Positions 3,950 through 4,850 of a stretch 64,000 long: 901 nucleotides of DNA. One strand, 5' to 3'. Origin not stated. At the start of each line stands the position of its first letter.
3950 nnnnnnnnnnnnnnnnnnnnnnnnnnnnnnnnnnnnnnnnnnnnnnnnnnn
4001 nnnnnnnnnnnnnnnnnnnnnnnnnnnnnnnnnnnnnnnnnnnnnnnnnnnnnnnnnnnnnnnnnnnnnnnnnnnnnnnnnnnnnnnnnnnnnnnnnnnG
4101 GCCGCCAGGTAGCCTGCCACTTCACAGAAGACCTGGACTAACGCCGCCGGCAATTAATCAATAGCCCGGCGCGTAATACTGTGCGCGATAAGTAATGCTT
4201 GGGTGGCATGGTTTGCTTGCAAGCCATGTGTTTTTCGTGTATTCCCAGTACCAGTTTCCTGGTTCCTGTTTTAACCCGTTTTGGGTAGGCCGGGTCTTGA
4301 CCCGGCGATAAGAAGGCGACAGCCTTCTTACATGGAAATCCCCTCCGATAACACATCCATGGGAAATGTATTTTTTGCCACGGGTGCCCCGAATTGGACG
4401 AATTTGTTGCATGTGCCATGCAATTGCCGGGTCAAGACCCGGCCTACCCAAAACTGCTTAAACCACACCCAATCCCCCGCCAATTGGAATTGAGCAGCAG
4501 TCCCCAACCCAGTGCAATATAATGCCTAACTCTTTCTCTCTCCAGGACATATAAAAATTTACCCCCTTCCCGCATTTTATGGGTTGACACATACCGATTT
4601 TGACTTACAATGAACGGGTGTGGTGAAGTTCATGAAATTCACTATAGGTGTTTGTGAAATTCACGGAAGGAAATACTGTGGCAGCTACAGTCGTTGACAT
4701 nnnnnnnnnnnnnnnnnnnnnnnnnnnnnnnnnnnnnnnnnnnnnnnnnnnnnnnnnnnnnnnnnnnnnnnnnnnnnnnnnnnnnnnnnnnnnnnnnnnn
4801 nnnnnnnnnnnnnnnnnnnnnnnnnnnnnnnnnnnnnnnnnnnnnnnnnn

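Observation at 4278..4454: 177-bp element with perfect 29-bp terminal inverted repeats (MITE-like); a second, unrelated IR-flanked element lies at 41083-41243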

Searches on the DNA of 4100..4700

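Call 44: search_rna_families(source=window, start=4100, end=4700, threshold=evalue, max_evalue=1)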
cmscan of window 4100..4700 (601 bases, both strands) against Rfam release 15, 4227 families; matches with E-value up to 1: 0.
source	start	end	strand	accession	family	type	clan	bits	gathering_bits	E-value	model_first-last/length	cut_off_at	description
